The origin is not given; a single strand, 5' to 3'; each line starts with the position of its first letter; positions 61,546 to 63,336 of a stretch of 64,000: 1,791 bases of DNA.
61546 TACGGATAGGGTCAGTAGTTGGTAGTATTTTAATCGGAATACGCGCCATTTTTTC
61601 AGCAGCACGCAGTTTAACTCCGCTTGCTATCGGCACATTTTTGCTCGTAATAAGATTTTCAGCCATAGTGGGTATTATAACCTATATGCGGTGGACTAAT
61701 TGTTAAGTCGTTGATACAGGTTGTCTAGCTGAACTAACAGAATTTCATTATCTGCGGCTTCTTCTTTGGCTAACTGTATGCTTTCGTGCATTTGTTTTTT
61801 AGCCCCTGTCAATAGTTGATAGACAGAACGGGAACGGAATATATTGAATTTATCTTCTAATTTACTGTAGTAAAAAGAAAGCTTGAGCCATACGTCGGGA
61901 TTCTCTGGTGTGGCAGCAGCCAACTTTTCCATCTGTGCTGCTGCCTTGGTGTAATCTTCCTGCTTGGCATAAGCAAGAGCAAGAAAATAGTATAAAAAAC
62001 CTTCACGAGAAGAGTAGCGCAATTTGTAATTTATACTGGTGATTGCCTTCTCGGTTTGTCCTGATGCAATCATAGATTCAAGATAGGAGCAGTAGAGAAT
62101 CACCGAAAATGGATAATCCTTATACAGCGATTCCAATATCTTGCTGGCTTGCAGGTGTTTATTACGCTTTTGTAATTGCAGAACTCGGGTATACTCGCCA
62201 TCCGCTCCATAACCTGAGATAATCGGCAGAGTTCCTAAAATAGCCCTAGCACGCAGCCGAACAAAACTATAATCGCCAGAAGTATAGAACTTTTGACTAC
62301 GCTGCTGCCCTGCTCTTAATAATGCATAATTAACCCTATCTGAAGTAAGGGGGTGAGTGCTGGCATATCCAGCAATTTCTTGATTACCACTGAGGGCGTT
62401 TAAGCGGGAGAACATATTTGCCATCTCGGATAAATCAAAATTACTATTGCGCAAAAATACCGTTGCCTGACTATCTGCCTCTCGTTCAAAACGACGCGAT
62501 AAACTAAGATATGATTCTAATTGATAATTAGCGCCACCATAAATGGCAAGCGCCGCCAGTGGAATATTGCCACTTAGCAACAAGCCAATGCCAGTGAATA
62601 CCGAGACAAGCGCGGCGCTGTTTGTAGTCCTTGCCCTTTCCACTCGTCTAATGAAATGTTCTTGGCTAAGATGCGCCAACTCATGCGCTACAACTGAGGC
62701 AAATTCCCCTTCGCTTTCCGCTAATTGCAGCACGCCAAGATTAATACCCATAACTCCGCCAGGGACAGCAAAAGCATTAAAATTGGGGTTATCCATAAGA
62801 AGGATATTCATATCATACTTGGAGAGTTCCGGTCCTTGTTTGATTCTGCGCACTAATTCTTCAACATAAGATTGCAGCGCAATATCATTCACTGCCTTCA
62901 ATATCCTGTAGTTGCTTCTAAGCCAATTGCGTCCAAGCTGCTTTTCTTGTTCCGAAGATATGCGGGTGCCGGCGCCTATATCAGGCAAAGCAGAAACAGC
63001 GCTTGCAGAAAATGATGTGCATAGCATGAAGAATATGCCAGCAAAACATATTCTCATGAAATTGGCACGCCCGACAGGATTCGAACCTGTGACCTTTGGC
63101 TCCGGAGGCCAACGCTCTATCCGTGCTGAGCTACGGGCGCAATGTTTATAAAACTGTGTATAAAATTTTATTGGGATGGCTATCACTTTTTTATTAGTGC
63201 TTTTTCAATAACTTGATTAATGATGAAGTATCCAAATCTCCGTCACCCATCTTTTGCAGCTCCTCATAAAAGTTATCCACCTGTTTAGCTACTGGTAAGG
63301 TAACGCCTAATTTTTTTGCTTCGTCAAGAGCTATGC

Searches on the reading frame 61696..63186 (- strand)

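Call 31: search_protein_families(library=ncbifam, proteins=[window:61696-63186:-], max_evalue=1e-10)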
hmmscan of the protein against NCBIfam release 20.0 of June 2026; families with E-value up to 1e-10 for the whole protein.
window:61696-63186:- (496 aa): 1 family
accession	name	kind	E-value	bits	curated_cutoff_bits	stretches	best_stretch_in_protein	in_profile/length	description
NF052400.1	M48_BAM_BepA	equivalog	1.5e-52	179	570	1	52-316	15-281/483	beta-barrel assembly-enhancing protease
